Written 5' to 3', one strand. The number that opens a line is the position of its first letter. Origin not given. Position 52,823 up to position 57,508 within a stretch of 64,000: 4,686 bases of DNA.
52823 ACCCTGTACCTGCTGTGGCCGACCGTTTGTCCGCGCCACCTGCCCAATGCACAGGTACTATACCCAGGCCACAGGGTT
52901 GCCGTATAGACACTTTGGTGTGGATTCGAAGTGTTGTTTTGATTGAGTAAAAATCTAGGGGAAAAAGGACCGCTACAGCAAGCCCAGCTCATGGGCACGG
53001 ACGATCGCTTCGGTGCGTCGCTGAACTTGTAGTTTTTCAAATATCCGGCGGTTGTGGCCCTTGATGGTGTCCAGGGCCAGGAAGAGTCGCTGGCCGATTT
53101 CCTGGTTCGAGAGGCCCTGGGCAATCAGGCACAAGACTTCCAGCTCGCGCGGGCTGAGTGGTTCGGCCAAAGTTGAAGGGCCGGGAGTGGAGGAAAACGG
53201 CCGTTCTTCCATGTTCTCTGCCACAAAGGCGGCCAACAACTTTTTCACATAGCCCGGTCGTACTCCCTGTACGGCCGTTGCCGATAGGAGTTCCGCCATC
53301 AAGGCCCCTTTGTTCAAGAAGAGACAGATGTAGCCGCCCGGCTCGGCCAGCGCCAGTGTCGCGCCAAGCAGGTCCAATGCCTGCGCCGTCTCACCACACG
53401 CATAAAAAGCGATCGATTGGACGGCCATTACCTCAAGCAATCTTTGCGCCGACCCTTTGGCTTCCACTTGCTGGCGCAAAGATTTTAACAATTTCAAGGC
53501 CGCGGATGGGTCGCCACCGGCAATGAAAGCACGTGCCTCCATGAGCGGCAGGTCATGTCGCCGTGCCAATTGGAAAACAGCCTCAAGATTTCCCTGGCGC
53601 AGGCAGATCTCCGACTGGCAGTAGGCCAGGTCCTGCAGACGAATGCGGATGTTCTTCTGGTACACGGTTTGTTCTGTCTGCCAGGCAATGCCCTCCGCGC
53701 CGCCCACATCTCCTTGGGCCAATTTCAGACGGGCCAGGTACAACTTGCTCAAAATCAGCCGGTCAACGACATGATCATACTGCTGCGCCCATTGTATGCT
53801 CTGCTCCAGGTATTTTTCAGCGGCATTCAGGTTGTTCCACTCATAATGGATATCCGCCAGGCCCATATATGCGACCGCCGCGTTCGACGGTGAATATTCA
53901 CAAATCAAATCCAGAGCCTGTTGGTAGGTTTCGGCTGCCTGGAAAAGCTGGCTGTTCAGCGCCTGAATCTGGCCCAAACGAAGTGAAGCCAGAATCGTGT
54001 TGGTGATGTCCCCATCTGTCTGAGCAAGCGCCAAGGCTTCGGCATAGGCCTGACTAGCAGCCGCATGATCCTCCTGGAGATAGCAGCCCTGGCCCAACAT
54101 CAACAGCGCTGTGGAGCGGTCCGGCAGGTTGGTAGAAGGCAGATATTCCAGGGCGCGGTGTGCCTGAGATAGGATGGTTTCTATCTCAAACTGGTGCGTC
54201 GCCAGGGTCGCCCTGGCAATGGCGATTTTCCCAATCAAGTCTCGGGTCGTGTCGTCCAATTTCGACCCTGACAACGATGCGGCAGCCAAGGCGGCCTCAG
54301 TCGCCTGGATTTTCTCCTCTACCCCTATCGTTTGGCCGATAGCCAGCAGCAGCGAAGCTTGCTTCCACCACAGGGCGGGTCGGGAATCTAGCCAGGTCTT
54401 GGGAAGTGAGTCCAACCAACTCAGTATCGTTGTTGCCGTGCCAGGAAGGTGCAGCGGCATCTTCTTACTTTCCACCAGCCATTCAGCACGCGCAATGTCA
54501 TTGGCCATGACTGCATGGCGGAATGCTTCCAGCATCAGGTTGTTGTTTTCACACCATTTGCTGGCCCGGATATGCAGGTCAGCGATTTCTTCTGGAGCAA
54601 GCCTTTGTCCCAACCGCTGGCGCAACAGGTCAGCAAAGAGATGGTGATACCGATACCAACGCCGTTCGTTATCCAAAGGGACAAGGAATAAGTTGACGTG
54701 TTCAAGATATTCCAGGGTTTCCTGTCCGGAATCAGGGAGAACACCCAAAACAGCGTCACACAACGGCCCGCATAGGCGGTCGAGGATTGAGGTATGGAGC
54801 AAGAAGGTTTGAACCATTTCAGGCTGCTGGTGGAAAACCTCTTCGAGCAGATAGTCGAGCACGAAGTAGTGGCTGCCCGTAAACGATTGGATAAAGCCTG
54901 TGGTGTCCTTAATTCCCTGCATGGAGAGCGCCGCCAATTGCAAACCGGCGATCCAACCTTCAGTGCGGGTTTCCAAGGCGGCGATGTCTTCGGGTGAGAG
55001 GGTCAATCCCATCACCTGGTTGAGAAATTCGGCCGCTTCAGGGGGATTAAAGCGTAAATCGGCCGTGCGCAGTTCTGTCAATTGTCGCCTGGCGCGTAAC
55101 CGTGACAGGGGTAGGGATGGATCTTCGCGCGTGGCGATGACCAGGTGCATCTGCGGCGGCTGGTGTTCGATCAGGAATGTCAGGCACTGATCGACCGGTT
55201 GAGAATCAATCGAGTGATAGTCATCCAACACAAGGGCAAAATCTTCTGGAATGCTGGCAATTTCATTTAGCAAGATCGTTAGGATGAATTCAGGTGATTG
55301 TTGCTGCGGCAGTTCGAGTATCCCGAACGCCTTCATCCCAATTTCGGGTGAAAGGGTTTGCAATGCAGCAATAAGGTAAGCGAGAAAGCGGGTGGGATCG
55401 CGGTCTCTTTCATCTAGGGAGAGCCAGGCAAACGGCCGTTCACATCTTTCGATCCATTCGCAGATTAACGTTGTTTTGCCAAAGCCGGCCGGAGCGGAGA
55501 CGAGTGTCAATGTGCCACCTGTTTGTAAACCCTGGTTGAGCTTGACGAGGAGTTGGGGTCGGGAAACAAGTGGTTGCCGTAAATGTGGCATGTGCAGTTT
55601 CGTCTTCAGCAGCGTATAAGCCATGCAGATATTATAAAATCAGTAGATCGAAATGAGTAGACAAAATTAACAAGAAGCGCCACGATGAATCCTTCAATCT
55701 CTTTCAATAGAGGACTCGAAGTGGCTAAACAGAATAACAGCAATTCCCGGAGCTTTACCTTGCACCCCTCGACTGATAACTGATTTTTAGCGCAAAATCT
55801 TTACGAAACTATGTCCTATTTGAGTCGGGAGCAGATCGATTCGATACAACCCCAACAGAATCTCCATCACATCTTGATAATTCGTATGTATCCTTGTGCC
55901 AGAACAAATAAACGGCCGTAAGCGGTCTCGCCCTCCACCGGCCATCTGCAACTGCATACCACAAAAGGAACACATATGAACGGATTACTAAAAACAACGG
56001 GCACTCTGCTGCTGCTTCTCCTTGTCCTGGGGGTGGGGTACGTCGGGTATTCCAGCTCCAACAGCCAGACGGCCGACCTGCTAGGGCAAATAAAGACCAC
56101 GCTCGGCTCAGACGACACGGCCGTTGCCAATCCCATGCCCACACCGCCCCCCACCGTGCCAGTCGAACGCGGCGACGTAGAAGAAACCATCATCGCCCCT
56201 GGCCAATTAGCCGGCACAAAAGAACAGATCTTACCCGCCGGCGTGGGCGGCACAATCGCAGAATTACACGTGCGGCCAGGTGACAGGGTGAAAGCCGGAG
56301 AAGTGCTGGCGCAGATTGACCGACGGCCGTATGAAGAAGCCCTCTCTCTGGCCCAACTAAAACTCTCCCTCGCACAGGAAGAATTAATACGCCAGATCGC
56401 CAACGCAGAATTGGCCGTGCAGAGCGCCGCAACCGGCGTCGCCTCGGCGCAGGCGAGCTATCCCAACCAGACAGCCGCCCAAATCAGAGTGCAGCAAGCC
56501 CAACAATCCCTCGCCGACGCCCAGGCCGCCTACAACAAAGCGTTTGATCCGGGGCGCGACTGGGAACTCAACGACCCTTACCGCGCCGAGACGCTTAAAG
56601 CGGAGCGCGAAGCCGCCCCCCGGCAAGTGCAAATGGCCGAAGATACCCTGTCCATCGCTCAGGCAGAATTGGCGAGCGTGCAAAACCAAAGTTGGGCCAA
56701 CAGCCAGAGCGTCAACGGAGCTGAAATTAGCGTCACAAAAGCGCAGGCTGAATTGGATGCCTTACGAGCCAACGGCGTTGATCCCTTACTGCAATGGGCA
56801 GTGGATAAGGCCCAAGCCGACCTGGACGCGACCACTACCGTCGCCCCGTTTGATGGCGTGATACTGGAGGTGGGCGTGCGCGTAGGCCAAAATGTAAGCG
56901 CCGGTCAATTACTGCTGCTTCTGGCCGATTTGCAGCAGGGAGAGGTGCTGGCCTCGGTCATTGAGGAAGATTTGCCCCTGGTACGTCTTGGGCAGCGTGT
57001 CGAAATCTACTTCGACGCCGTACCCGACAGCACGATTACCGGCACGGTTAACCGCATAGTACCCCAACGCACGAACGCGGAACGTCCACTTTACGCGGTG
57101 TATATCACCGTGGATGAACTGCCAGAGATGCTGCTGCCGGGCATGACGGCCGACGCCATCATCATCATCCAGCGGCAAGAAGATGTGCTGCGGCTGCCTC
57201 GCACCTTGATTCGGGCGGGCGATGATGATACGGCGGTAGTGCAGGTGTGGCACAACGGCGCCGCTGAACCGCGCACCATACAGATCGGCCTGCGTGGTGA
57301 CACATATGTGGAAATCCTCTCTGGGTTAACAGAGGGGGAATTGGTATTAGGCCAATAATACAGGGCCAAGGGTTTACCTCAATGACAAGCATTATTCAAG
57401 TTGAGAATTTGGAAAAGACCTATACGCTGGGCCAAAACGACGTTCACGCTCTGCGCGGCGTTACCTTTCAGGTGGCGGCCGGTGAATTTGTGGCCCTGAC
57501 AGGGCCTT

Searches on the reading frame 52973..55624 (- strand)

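Call 69: search_protein_families(library=pfam, proteins=[window:52973-55624:-], max_evalue=0.00001)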
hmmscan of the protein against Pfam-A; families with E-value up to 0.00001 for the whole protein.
window:52973-55624:- (883 aa): 4 families
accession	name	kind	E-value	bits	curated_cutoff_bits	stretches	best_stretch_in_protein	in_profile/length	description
PF17874.7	TPR_MalT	-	1.3e-57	196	45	1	465-783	1-333/336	MalT-like TPR region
PF00196.25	GerE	-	1.3e-16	60.4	23.5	1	822-877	2-57/57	Bacterial regulatory proteins, luxR family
PF13424.12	TPR_12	-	5.2e-11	43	30.1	1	546-614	4-76/77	Tetratricopeptide repeat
PF13191.12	AAA_16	-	3e-06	28.3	32.6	0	33-163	19-166/167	AAA ATPase domain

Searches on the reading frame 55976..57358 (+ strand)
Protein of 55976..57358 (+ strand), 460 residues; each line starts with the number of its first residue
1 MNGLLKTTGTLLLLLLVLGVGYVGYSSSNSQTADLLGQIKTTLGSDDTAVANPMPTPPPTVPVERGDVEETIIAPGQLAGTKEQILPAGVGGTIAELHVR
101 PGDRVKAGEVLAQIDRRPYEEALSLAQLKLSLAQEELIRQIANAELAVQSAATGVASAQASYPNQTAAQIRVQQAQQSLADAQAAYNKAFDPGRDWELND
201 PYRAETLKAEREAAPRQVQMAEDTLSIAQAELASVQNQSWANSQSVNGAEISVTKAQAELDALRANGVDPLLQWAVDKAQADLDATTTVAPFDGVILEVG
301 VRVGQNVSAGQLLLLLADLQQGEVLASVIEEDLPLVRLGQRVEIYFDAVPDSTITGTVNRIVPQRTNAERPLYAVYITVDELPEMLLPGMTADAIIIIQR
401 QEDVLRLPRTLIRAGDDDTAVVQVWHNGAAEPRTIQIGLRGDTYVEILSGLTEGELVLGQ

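Call 69: search_protein_families(library=pfam, proteins=[window:55976-57358:+], max_evalue=0.00001)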
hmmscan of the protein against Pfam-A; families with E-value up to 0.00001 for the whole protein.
window:55976-57358:+ (460 aa): 4 families
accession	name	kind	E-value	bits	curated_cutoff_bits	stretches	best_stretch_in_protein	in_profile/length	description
PF16576.10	HlyD_D23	-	3.6e-22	79.2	30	1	223-392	54-214/214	Barrel-sandwich domain of CusB or HlyD membrane-fusion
PF13437.12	HlyD_3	-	1.2e-20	74.6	22.2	1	288-389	2-106/106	HlyD family secretion protein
PF13533.13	Biotin_lipoyl_2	-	8.1e-12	45.1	29.8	1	89-115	6-32/32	Biotin-lipoyl like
PF00364.28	Biotin_lipoyl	-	2.4e-08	34.1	22.1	0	275-315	37-72/73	Biotin-requiring enzyme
